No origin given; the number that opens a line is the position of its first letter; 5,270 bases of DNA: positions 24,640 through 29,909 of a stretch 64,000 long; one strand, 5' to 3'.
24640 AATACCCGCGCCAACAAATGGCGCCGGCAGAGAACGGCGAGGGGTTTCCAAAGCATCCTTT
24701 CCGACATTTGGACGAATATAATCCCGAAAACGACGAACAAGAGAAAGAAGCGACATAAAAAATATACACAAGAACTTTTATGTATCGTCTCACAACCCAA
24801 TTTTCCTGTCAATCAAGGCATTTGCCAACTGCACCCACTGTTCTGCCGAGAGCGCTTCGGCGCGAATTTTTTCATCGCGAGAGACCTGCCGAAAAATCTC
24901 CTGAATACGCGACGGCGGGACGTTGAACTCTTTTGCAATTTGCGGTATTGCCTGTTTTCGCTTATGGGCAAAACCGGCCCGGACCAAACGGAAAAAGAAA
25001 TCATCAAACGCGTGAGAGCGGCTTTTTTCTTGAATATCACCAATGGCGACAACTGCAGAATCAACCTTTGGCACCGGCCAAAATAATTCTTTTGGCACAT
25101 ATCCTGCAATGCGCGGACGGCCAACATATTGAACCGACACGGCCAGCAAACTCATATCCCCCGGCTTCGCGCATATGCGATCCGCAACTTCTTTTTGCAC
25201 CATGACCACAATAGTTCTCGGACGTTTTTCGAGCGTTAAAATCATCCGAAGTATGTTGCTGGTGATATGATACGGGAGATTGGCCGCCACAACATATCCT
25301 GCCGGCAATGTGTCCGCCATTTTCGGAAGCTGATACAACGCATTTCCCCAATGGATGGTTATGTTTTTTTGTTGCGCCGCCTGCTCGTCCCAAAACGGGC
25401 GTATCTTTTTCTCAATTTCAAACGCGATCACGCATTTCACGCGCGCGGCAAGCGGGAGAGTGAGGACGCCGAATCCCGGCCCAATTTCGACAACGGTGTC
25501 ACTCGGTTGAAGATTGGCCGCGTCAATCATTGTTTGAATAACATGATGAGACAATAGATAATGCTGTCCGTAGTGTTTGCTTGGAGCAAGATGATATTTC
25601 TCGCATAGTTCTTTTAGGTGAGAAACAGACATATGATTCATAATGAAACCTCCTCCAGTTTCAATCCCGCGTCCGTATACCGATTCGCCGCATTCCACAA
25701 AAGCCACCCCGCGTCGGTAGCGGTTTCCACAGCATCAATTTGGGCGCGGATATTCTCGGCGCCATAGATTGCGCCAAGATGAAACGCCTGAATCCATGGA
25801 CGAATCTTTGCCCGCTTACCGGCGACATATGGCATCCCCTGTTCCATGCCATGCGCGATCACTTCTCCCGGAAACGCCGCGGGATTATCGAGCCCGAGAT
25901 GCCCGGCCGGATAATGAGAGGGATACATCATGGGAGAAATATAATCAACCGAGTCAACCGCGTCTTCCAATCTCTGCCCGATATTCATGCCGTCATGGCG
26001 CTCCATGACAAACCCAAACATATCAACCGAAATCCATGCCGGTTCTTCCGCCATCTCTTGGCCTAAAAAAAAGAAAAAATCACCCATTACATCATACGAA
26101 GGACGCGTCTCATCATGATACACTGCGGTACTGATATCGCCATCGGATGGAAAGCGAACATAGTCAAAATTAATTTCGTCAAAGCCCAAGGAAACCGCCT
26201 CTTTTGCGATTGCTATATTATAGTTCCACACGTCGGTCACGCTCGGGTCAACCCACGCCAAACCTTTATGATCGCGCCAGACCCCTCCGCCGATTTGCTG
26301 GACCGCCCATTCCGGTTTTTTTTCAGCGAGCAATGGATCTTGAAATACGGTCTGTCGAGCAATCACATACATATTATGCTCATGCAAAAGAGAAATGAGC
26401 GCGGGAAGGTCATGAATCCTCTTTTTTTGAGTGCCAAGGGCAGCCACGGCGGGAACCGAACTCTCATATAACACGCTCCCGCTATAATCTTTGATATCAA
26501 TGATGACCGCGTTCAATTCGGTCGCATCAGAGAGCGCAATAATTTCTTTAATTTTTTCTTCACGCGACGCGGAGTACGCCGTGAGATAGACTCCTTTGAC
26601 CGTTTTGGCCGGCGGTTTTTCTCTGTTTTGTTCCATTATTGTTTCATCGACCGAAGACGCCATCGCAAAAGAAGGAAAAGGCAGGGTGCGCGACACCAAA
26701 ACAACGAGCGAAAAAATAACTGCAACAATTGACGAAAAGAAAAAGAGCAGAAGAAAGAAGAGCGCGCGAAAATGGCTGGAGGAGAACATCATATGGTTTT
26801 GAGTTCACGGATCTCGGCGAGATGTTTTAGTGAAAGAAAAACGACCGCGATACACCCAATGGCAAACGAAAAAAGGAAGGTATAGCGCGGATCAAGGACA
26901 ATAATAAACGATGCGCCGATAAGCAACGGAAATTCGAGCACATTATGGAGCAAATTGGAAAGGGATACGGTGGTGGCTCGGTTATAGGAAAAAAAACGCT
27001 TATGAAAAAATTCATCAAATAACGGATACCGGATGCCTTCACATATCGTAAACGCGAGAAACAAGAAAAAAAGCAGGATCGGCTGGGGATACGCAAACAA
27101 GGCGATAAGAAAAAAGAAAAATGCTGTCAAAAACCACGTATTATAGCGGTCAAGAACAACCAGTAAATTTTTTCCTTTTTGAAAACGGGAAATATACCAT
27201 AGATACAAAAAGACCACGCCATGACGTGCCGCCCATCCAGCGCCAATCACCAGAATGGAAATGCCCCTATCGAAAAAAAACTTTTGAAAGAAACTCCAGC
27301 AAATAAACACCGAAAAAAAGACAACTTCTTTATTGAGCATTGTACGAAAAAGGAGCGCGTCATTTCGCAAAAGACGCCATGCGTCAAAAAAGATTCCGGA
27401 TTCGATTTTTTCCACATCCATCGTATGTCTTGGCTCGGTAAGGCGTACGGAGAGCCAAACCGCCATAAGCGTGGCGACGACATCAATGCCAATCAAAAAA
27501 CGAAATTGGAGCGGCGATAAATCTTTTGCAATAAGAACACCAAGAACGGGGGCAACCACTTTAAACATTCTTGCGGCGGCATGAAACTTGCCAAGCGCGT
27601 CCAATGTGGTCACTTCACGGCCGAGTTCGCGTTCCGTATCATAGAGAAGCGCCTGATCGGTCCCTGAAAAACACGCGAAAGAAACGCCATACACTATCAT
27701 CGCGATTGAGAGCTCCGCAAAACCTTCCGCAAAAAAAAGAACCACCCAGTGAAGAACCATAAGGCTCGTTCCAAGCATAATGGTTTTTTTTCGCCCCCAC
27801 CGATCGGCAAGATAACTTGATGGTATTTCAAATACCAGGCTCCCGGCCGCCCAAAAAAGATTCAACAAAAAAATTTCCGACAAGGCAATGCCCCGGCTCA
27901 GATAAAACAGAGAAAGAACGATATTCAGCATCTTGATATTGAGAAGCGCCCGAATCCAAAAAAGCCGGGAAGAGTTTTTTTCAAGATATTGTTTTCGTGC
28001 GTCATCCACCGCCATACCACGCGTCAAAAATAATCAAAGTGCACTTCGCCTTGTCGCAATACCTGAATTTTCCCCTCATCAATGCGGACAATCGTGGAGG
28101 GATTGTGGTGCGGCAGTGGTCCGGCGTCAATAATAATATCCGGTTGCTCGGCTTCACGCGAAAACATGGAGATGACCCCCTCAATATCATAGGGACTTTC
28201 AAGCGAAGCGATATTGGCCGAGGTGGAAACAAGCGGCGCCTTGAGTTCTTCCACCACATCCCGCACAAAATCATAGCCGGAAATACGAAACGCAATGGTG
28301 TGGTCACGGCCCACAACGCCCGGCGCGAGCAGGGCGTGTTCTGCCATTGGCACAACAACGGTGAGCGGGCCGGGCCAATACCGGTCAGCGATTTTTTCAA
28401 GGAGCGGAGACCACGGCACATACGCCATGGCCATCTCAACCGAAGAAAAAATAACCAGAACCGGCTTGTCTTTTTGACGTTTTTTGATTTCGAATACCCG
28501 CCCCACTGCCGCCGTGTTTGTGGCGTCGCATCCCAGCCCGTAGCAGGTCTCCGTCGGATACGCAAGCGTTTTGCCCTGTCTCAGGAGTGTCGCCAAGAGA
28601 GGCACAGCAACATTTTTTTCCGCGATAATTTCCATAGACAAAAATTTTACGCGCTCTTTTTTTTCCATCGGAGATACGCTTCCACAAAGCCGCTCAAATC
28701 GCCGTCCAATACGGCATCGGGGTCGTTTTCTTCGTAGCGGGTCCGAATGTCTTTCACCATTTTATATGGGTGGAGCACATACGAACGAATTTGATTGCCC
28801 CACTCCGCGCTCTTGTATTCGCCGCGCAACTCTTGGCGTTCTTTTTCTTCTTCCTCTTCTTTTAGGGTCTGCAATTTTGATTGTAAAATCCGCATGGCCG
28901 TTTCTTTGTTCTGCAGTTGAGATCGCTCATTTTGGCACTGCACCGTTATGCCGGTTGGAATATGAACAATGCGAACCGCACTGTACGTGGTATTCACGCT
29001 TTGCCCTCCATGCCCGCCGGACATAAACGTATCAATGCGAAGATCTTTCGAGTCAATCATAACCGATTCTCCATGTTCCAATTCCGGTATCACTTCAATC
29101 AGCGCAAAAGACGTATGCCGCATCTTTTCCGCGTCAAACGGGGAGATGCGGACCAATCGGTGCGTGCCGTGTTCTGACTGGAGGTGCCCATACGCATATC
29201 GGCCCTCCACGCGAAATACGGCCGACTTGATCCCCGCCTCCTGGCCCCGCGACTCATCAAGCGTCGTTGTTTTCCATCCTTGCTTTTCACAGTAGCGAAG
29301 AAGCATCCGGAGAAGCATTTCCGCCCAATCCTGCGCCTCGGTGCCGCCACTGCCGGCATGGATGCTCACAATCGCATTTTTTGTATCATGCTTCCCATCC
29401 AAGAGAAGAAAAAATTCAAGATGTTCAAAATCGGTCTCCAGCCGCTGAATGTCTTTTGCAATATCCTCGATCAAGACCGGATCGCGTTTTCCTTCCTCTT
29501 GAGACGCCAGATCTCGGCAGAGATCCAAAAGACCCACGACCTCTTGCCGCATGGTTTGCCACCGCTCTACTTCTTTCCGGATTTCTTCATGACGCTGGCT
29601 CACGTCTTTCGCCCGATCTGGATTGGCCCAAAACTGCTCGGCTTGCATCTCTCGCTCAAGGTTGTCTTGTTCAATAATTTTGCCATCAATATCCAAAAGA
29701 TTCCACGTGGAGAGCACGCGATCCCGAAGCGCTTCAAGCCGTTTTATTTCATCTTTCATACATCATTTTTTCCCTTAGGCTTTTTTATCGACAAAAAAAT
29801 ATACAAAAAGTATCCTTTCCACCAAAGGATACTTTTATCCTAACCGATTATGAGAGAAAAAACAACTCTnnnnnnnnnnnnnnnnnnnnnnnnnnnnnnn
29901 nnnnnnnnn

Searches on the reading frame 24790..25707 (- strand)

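Call 25: search_protein_families(library=pfam, proteins=[window:24790-25707:-], max_evalue=0.01)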
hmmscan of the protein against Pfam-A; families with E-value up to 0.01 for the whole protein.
window:24790-25707:- (305 aa): 2 families
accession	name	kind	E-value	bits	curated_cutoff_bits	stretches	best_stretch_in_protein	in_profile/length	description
PF00398.26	RrnaAD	-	4.2e-45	154.4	24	1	44-298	6-261/263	Ribosomal RNA adenine dimethylase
PF08123.19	DOT1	-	5e-06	26.6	23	1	32-125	9-101/205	Histone methylation protein DOT1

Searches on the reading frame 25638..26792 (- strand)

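Call 25: search_protein_families(library=pfam, proteins=[window:25638-26792:-], max_evalue=0.01)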
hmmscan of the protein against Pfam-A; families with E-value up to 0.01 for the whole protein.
window:25638-26792:- (384 aa): 3 families
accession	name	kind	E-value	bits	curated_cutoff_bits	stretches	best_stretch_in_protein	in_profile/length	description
PF13200.12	DUF4015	-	9e-101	337.5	27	1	67-372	1-313/313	Putative glycosyl hydrolase domain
PF02638.21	GHL10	-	3.3e-06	26.8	27.9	1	68-213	5-165/311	Glycosyl hydrolase-like 10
PF14871.12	GHL6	-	0.00018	22.1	35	1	82-175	3-92/132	Hypothetical glycosyl hydrolase 6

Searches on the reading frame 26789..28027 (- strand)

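Call 25: search_protein_families(library=pfam, proteins=[window:26789-28027:-], max_evalue=0.01)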
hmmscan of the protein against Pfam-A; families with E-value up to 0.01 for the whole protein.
window:26789-28027:- (412 aa): 1 family
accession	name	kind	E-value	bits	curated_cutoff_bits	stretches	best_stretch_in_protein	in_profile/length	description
PF07690.21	MFS_1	-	3.7e-14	52.8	33.4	1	29-360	10-338/347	Major Facilitator Superfamily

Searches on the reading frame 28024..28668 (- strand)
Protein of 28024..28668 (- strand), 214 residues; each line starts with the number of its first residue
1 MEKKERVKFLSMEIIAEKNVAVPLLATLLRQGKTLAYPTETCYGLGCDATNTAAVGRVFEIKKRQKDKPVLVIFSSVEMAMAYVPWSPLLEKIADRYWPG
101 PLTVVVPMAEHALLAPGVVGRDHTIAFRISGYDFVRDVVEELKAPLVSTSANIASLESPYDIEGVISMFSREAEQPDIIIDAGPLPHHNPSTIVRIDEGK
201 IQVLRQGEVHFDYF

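Call 25: search_protein_families(library=pfam, proteins=[window:28024-28668:-], max_evalue=0.01)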
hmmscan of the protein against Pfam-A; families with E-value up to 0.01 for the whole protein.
window:28024-28668:- (214 aa): 1 family
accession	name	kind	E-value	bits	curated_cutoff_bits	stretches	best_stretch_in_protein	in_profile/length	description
PF01300.24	Sua5_yciO_yrdC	-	9.3e-49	165.8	25.1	1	28-207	2-178/178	Telomere recombination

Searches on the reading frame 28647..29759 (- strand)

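Call 25: search_protein_families(library=pfam, proteins=[window:28647-29759:-], max_evalue=0.01)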
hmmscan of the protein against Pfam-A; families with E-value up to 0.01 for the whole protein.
window:28647-29759:- (370 aa): 2 families
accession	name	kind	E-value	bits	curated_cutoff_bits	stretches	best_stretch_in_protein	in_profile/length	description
PF03462.23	PCRF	-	6.2e-52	176.7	24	1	32-220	6-193/194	PCRF domain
PF00472.26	RF-1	-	1e-39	135.5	35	1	233-339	5-116/116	RF-1 domain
